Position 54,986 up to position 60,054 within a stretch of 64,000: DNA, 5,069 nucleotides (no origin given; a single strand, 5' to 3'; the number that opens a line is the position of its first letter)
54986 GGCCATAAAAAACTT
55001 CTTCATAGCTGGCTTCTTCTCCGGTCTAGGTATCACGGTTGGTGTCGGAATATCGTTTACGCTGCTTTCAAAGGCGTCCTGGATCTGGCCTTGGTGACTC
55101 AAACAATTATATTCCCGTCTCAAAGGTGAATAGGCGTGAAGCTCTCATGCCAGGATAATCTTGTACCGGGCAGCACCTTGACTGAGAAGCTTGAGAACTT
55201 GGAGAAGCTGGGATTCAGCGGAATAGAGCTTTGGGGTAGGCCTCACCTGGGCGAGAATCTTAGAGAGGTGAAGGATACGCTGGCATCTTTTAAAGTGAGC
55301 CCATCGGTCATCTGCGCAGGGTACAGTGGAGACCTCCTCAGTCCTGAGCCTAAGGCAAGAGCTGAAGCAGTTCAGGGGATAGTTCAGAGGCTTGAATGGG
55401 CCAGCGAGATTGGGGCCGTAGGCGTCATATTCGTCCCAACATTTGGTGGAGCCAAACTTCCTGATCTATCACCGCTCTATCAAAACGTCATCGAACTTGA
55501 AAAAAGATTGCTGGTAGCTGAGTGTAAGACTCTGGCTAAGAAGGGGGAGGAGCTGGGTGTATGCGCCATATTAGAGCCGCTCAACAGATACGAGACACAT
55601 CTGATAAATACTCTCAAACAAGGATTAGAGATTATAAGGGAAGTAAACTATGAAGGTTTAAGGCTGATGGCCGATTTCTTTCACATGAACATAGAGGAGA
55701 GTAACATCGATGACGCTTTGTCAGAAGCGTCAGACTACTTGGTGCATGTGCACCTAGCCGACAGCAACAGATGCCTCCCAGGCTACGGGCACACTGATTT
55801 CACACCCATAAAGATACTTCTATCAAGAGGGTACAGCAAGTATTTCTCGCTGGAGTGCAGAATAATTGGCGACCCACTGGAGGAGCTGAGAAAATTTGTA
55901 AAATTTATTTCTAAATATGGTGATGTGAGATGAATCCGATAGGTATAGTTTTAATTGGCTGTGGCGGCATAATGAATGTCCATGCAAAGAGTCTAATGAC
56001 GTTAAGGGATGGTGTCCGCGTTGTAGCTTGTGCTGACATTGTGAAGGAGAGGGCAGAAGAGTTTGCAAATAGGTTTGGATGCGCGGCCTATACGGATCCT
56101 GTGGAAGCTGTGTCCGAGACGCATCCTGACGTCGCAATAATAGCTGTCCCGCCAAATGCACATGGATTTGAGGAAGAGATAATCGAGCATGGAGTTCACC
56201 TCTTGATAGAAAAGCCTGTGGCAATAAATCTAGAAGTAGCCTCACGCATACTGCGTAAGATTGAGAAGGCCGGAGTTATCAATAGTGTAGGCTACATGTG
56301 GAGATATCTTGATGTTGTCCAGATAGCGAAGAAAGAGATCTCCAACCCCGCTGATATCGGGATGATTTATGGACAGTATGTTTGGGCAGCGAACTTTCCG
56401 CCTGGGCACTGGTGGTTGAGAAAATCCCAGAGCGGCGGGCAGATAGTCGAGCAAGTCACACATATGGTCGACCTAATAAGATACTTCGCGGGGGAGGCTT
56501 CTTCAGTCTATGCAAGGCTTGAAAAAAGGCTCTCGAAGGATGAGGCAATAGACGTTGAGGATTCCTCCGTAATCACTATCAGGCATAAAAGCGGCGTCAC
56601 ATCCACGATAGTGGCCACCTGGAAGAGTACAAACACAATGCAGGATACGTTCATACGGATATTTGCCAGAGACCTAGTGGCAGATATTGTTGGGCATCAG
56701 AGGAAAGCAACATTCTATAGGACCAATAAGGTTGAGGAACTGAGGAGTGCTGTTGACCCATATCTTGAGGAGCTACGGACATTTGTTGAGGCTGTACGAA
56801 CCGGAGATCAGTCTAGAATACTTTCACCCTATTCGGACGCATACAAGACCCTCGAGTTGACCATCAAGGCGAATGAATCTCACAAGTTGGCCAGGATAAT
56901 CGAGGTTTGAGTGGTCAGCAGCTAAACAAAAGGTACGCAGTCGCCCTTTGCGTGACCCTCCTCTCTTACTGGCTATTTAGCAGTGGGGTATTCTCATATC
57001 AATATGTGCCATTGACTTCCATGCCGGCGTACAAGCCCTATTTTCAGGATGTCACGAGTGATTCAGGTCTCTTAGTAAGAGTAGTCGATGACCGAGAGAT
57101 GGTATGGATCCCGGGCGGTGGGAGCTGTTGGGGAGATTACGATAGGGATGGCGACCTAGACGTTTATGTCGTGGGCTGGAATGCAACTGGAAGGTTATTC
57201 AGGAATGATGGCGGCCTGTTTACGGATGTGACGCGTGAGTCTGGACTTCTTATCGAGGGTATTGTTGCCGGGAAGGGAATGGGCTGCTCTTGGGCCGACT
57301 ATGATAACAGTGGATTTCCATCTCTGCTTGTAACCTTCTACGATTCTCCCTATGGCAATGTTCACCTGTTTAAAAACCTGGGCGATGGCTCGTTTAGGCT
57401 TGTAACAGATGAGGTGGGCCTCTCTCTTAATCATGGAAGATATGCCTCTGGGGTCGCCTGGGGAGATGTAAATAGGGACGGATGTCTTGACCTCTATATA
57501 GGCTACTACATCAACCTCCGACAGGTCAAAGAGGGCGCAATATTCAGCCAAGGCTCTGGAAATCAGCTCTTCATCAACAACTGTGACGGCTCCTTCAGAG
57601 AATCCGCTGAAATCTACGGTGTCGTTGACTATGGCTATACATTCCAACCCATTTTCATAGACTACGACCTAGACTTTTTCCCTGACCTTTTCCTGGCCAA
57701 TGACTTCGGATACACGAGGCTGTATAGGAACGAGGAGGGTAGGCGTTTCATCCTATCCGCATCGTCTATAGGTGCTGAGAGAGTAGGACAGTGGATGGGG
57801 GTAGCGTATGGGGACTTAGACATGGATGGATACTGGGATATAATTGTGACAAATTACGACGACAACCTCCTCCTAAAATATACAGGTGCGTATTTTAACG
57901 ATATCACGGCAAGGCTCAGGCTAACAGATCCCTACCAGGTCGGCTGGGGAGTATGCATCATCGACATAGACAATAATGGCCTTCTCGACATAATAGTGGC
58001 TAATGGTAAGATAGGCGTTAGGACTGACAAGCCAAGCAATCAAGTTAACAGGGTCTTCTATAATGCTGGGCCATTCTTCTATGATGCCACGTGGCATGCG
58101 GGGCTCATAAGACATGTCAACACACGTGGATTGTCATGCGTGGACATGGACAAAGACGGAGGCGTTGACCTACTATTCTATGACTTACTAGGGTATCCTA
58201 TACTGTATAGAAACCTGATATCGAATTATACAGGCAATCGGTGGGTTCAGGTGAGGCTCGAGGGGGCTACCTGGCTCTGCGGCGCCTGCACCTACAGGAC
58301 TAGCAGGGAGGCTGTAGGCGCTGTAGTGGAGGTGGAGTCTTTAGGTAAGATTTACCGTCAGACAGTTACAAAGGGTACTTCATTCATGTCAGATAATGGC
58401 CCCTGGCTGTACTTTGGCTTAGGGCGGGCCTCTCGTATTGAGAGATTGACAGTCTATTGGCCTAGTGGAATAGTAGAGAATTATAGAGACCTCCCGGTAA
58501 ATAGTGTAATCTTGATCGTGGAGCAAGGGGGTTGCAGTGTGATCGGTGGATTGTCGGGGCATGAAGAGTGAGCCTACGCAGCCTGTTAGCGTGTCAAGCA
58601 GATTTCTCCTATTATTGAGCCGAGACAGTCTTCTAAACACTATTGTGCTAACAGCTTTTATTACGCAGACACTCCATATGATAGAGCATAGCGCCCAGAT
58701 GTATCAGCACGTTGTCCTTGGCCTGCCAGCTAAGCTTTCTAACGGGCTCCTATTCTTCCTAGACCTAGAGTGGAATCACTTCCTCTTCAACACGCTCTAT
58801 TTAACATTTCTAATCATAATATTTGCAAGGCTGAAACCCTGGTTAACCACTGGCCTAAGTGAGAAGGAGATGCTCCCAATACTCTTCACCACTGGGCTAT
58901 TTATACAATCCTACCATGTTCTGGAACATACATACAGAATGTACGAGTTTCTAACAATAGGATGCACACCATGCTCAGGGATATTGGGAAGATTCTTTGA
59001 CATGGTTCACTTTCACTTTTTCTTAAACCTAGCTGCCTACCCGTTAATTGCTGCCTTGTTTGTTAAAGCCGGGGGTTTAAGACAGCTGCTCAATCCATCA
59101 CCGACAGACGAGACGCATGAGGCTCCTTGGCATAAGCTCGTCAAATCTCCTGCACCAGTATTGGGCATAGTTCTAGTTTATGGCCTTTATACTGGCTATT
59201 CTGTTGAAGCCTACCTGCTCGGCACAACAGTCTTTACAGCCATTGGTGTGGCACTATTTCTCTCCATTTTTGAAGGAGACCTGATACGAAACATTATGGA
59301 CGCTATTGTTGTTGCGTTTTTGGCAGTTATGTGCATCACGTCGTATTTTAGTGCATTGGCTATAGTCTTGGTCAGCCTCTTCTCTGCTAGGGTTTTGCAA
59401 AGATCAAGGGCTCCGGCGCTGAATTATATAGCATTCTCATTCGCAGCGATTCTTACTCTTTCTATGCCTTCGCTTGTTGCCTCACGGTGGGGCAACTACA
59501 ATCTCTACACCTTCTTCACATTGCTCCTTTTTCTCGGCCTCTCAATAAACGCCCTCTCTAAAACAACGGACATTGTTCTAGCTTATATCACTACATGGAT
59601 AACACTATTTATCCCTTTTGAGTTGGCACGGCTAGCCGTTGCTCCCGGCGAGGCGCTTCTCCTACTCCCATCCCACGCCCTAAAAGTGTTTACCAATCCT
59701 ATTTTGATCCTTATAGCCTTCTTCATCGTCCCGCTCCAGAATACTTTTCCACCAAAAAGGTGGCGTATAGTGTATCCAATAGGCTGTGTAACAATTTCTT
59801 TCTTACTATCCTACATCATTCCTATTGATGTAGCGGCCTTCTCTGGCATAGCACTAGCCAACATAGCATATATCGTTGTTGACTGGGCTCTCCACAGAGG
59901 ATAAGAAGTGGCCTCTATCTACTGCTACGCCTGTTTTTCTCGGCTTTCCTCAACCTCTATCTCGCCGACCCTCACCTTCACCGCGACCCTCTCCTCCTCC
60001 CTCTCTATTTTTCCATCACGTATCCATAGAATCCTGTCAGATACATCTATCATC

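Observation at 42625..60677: Accessory-like region of about 18 kb dominated by membrane and extracytoplasmic proteins with split transporter components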

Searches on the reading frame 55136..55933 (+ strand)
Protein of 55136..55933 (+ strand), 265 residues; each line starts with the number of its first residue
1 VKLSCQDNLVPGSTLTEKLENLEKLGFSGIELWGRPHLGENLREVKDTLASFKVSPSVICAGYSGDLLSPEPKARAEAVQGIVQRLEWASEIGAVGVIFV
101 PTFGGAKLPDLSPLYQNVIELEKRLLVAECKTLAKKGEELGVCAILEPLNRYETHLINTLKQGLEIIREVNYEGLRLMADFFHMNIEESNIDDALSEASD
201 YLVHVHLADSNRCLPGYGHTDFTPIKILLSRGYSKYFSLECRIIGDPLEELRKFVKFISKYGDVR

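Call 4: search_protein_families(library=pfam, proteins=[window:55136-55933:+], max_evalue=0.01)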
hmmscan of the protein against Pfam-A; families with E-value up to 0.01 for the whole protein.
window:55136-55933:+ (265 aa): 1 family
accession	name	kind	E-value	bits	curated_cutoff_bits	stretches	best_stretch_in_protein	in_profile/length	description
PF01261.30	AP_endonuc_2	-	1.7e-31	110.3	31.1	1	20-254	2-242/249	Xylose isomerase-like TIM barrel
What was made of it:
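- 55136..55933 (+): Xylose-isomerase-like TIM barrel, IolO/epimerase-like (265 aa). Pfam AP_endonuc_2 110 bits (call 4).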

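Call 86: search_protein_families(library=ncbifam, proteins=[window:55136-55933:+], max_evalue=0.00001)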
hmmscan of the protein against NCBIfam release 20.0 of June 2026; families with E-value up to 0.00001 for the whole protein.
window:55136-55933:+ (265 aa): 6 families
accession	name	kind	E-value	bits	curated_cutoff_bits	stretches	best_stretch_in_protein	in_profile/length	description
NF041099.2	keto_glucon_epim_IolO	equivalog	1.2e-41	142.8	300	1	14-244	22-249/269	5-keto-L-gluconate epimerase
NF051856.1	PsicseEpim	equivalog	6.6e-27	95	300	1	125-236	128-240/287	D-psicose 3-epimerase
TIGR03234.1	OH-pyruv-isom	equivalog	8.3e-16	58.1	353.45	1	14-242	15-241/254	hydroxypyruvate isomerase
NF043033.1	OxoTetrIsom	equivalog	3.2e-11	43.5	325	1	36-241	43-237/251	2-oxo-tetronate isomerase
NF007360.0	PRK09856.1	equivalog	4.1e-11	42.9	305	1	18-240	18-247/276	fructoselysine 3-epimerase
NF007444.0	PRK09997.1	equivalog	4.3e-06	26.4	465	1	139-225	135-224/258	hydroxypyruvate isomerase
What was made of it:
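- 55136..55933 (+): NF041099 IolO scores 143 bits against a cut-off of 300 (call 86).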

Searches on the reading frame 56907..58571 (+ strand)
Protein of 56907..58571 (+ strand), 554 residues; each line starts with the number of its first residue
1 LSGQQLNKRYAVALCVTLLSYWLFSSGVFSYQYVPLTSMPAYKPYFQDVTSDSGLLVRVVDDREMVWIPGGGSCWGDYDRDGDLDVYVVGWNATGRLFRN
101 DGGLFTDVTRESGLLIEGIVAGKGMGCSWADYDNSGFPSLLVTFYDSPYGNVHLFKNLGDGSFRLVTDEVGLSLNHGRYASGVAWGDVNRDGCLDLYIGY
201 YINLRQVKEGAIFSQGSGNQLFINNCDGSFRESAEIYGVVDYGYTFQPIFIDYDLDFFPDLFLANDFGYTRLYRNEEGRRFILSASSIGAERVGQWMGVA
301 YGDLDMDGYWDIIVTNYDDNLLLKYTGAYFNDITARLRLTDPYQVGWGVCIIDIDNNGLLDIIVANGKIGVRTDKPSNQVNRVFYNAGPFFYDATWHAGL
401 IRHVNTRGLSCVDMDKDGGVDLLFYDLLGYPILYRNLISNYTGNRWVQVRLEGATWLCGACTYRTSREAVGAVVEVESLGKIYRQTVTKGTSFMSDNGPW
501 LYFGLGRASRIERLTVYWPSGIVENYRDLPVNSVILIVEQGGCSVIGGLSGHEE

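Call 4: search_protein_families(library=pfam, proteins=[window:56907-58571:+], max_evalue=0.01)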
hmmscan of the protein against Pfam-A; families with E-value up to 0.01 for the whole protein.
window:56907-58571:+ (554 aa): 3 families
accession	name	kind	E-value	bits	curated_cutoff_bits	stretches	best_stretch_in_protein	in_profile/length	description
PF13517.12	FG-GAP_3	-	1.6e-35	121.9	26.9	5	131-198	1-61/61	FG-GAP-like repeat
PF07593.17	UnbV_ASPIC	-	3e-15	56.3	23.4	1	469-534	1-66/68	ASPIC and UnbV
PF01839.29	FG-GAP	-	1.1e-08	35.2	22.1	1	181-200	3-22/37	FG-GAP repeat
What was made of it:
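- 56907..58571 (+): FG-GAP + ASPIC/UnbV (CRTAC1-like) protein with an N-terminal anchor or signal (554 aa). Pfam FG-GAP_3 122 bits and UnbV_ASPIC 56 bits (call 4).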

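Call 86: search_protein_families(library=ncbifam, proteins=[window:56907-58571:+], max_evalue=0.00001)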
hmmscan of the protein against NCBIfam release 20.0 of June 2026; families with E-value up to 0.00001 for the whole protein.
window:56907-58571:+ (554 aa): 0 families

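Call 101: search_protein_families(library=padloc, proteins=[window:56907-58571:+], max_evalue=0.001)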
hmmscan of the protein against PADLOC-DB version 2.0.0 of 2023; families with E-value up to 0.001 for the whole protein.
window:56907-58571:+ (554 aa): 0 families

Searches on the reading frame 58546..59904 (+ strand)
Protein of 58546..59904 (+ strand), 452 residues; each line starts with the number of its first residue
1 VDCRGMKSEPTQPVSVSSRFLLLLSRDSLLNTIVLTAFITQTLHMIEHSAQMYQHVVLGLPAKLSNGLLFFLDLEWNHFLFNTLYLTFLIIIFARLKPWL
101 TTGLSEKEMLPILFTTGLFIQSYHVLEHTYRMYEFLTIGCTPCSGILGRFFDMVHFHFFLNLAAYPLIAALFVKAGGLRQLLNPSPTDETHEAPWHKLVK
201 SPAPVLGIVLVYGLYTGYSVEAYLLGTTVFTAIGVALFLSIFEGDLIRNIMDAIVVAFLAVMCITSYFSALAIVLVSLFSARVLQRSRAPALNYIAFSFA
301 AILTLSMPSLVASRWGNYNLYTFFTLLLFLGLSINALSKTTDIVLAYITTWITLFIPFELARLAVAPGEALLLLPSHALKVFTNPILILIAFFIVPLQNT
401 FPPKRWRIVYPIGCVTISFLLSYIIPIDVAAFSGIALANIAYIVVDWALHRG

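Call 4: search_protein_families(library=pfam, proteins=[window:58546-59904:+], max_evalue=0.01)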
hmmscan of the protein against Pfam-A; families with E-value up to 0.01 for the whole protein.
window:58546-59904:+ (452 aa): 0 families

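Call 30: search_solved_structures(query=window:58546-59904:+, max_evalue=10)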
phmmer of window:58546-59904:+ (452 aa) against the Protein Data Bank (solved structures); distinct sequences matched with E-value up to 10: 0.

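Call 67: search_protein_representatives(protein=window:58546-59904:+)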
Query: 452 residues. Proteins with E-value up to 0.001 (for the whole library): 249; up to 1e-10: 115; up to 1e-30: 7. The best 150 are listed.
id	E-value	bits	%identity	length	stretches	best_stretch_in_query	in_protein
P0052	3.3e-137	474.6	53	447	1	23-446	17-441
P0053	2.8e-99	349.6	42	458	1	24-447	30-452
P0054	4.8e-42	161.0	37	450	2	17-188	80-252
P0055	1.6e-33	132.9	39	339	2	45-187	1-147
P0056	3.8e-33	131.7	51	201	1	33-172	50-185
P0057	2.2e-31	125.9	46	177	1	34-181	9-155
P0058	3.0e-31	125.4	44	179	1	31-188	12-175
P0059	5.8e-30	121.1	48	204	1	30-172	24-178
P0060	1.1e-29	120.3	47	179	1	33-180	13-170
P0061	5.4e-28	114.7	45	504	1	30-180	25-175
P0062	7.4e-25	104.3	41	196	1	32-173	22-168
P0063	8.2e-25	104.2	44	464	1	31-167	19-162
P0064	7.1e-24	101.1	41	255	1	33-173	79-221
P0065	1.2e-22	97.1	39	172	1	30-186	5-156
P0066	1.0e-21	94.0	36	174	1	33-172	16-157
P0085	1.6e-17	80.1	37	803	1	52-210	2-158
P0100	1.7e-15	73.4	33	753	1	27-182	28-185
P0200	9.5e-09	51.2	36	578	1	36-179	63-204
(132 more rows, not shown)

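Call 69: search_protein_families(library=pfam, alignment_id=A5, max_evalue=0.001)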
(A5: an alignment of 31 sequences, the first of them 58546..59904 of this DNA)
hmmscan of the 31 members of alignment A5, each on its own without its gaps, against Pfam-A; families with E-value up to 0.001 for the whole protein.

A. member 1, window:58546-59904:+ (452 aa): 0 families

B. families by the number of members that match (of 31 scanned): 19 families
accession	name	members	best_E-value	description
PF13229.12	Beta_helix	6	3.3e-18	Right handed beta helix region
PF05048.19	NosD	5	3.3e-12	Periplasmic copper-binding protein (NosD)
PF13517.12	FG-GAP_3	3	2.5e-60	FG-GAP-like repeat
PF01839.29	FG-GAP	3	5.1e-22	FG-GAP repeat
PF07593.17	UnbV_ASPIC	2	2.8e-22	ASPIC and UnbV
PF17957.7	Big_7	2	4.3e-13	Bacterial Ig domain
PF19471.4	DUF6008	2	0.0002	Family of unknown function (DUF6008)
PF05593.20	RHS_repeat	1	5.7e-68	RHS Repeat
PF13385.13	Laminin_G_3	1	4.9e-47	Concanavalin A-like lectin/glucanases superfamily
PF10092.14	DUF2330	1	1.5e-39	Uncharacterized protein conserved in bacteria (DUF2330)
PF01833.30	TIG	1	1.5e-13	IPT/TIG domain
PF22925.3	TS_C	1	5.4e-12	Trans-sialidase, C-terminal domain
PF15902.12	Sortilin-Vps10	1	9e-12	Sortilin, neurotensin receptor 3,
PF20148.4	DUF6531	1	6.1e-11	Domain of unknown function (DUF6531)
PF00054.30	Laminin_G_1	1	6.6e-07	Laminin G domain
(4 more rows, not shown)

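Call 101: search_protein_families(library=padloc, proteins=[window:58546-59904:+], max_evalue=0.001)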
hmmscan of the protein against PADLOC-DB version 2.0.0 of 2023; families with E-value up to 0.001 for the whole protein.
window:58546-59904:+ (452 aa): 0 families

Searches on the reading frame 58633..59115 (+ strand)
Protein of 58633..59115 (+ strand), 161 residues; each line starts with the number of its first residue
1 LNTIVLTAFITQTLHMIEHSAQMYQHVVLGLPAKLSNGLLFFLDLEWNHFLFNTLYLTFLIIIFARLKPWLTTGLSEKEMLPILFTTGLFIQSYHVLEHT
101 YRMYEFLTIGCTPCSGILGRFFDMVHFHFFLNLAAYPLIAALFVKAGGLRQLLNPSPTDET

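Call 91: search_solved_structures(query=A7, max_evalue=5)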
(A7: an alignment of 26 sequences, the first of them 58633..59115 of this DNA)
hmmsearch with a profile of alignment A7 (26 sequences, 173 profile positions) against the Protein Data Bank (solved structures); distinct sequences matched with E-value up to 5: 1.
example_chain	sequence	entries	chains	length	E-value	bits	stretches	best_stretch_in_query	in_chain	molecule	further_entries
2os5_A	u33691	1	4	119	1.6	11.4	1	94-147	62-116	AceMIF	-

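Call 92: search_protein_families(library=pfam, alignment_id=A7, max_evalue=1)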
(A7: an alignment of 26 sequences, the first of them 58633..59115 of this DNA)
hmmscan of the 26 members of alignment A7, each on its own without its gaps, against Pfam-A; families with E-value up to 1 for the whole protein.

A. member 1, window:58633-59115:+ (161 aa): 0 families

B. families by the number of members that match (of 26 scanned): 13 families
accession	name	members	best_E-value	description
PF19471.4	DUF6008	3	0.0038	Family of unknown function (DUF6008)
PF09990.14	DUF2231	1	0.01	Predicted membrane protein (DUF2231)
PF12811.12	BaxI_1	1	0.027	Bax inhibitor 1 like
PF03631.20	Virul_fac_BrkB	1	0.041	Virulence factor BrkB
PF19455.4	DUF5993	1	0.046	Family of unknown function (DUF5993)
PF10954.13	DUF2755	1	0.065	Protein of unknown function (DUF2755)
PF10225.14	NEMP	1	0.081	NEMP family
PF06123.17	CreD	1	0.09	Inner membrane protein CreD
PF16028.10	SLC3A2_N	1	0.2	Solute carrier family 3 member 2 N-terminus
PF19144.5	DUF5826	1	0.21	Family of unknown function (DUF5826)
PF05545.16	FixQ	1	0.61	Cbb3-type cytochrome oxidase component FixQ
PF19218.5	CoV_NSP3_C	1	0.69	Coronavirus replicase NSP3, C-terminal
PF03083.21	MtN3_slv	1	0.92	Sugar efflux transporter for intercellular exchange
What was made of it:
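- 58546..59904 (+): mem452: an N-terminal His/Glu-rich 4-TM domain (DNA 58633-59115) plus a C-terminal ~6-TM part. It overlaps the FG-GAP gene by 26 bp. No Pfam or PDB match (calls 91, 92).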
